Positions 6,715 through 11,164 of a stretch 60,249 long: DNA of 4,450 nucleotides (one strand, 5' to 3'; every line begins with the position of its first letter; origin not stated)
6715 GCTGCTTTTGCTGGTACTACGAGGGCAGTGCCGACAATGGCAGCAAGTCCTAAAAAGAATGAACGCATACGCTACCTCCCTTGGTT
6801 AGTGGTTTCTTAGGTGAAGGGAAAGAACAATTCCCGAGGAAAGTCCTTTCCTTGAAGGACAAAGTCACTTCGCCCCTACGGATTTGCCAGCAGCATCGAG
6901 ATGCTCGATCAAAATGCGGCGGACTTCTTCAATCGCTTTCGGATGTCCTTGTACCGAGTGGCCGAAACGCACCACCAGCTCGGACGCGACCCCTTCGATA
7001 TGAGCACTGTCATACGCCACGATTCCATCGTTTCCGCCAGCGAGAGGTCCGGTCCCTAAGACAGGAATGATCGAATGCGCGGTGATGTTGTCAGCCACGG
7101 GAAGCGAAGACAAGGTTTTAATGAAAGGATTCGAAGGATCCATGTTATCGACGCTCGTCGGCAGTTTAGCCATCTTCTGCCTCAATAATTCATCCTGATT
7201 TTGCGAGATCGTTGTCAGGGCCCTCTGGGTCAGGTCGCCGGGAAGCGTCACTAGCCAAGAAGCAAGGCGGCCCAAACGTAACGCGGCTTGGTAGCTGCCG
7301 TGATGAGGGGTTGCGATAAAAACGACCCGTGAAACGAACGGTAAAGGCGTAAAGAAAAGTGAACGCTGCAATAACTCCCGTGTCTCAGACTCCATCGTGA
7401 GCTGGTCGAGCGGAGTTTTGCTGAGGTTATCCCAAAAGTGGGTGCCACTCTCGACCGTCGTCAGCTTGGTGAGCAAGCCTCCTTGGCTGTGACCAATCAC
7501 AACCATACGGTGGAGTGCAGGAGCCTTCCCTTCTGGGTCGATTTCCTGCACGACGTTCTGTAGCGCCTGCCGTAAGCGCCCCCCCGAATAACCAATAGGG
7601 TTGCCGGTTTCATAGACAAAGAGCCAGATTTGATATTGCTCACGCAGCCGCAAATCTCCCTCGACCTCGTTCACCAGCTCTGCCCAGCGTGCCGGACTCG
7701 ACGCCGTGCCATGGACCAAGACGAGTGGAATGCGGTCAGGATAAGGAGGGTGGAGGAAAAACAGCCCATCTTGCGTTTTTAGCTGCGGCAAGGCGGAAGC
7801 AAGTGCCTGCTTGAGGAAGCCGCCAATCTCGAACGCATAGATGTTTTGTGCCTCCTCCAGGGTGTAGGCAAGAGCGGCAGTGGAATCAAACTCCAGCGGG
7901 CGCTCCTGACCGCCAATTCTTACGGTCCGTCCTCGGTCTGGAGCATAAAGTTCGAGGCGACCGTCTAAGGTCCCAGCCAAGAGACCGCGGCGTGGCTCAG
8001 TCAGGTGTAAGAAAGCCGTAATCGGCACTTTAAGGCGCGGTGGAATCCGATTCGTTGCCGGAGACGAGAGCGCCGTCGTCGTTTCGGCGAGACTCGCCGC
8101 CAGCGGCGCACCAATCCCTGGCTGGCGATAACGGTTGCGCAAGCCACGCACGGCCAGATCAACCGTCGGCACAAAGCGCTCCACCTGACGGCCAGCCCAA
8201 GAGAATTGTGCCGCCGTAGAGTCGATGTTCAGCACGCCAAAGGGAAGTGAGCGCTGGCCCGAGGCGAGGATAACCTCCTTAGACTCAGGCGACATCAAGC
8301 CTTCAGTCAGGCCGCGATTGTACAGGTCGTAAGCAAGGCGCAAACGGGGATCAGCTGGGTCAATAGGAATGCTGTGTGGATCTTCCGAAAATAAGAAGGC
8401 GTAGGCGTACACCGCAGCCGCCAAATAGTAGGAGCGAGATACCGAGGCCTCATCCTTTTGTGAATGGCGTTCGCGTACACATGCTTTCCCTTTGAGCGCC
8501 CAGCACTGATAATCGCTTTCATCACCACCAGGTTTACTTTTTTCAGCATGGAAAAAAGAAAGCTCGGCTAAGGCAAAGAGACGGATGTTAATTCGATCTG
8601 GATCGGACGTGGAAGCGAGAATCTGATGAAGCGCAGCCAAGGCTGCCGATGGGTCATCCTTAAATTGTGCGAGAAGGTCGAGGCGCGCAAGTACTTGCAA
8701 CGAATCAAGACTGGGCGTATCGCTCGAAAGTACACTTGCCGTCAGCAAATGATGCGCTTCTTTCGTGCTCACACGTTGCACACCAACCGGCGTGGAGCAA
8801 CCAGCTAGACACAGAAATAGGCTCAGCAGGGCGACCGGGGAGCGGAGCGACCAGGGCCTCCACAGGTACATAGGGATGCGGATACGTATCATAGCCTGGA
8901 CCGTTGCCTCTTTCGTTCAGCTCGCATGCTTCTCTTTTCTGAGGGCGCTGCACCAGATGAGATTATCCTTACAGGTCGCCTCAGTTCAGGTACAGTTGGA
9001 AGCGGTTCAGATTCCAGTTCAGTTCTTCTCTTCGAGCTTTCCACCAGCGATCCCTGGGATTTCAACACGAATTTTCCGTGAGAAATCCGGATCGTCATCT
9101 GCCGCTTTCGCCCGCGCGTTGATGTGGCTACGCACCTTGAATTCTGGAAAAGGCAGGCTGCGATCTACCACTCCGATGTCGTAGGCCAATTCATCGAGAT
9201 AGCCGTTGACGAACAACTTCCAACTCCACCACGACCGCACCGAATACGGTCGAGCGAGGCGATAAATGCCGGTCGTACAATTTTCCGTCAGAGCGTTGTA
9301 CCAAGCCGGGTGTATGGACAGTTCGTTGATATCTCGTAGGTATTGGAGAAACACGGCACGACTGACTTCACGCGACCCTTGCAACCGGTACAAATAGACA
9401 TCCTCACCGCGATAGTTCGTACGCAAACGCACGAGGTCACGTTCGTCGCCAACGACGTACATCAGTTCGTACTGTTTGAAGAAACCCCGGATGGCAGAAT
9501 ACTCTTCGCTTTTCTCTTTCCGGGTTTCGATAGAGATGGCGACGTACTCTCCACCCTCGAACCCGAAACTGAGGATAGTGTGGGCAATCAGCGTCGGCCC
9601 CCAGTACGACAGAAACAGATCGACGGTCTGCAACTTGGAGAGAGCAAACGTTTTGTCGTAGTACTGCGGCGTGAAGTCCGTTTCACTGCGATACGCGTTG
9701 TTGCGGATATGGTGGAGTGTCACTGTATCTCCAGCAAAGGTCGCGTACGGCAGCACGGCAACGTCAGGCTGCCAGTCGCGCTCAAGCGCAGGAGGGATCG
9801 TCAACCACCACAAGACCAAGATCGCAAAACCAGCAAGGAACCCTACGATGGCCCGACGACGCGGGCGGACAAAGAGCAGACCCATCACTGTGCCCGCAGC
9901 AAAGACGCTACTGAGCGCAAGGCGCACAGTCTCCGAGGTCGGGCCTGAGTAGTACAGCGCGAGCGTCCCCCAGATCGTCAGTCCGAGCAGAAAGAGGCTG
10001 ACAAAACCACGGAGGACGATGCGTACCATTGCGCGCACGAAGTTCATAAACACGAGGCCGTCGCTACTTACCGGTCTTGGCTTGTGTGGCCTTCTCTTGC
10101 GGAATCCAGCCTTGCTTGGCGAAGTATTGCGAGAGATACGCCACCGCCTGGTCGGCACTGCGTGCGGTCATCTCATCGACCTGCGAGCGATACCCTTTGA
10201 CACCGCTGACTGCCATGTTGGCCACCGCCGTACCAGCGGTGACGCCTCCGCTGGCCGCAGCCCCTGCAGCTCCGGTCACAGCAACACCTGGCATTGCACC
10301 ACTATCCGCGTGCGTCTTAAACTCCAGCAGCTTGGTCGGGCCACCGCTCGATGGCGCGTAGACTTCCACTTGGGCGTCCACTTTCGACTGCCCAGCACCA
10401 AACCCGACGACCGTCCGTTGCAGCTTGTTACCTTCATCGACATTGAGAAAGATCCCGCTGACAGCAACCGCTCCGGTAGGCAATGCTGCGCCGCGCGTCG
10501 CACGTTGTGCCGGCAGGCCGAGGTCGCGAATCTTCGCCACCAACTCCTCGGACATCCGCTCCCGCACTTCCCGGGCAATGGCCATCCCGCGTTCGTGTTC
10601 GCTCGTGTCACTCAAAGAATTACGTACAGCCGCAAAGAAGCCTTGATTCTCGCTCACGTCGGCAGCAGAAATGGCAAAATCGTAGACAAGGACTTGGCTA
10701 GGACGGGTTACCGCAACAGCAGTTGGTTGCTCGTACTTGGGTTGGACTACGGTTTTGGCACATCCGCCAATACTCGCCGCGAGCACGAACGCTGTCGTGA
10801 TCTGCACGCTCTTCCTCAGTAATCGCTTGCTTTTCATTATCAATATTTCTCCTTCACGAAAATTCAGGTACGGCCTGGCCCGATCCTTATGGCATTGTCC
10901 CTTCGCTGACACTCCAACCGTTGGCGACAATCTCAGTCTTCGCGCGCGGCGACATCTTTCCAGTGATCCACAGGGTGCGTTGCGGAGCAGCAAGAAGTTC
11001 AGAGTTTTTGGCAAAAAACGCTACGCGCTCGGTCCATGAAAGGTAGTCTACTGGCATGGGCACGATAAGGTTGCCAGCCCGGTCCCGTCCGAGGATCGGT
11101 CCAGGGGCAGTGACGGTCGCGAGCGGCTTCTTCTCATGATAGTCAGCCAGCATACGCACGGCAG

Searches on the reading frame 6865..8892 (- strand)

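Call 9: search_protein_families(library=pfam, proteins=[window:6865-8892:-], max_evalue=0.01)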
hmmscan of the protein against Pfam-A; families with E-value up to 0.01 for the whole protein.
window:6865-8892:- (675 aa): 2 families
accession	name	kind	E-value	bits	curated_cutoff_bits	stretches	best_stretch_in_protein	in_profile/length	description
PF12697.13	Abhydrolase_6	-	0.00026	22.2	26.3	1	390-654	1-214/217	Alpha/beta hydrolase family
PF07819.20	PGAP1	-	0.0022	18.2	24.3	1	387-481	4-111/233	PGAP1-like alpha/beta domain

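Call 30: search_protein_families(library=ncbifam, proteins=[window:6865-8892:-], max_evalue=0.01)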
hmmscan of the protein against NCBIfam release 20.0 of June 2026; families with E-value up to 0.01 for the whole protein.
window:6865-8892:- (675 aa): 0 families

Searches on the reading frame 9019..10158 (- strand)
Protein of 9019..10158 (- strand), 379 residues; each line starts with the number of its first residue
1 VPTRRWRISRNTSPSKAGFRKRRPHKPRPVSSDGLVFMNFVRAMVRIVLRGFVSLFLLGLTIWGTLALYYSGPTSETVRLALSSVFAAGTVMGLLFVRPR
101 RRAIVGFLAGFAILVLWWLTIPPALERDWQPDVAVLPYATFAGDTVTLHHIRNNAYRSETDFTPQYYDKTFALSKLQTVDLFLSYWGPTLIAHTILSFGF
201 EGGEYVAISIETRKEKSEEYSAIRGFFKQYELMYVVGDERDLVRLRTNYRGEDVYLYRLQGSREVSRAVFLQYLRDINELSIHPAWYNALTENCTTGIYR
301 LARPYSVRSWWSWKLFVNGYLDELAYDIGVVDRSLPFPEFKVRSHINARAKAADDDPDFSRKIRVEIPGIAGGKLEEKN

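Call 9: search_protein_families(library=pfam, proteins=[window:9019-10158:-], max_evalue=0.01)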
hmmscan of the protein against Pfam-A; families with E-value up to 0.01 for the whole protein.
window:9019-10158:- (379 aa): 1 family
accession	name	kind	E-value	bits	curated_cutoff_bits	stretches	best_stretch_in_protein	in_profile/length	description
PF13387.12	Lnb_N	-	1.6e-41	142.3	22.2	1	163-303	2-149/175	Lnb N-terminal periplasmic domain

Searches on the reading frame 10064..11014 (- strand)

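Call 63: search_protein_families(library=pfam, proteins=[window:10064-11014:-], max_evalue=0.001)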
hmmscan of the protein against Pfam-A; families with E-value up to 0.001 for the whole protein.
window:10064-11014:- (316 aa): 1 family
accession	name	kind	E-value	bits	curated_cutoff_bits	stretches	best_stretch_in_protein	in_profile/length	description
PF14366.11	DUF4410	-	4.4e-24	85.2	26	1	108-254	1-119/120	Domain of unknown function (DUF4410)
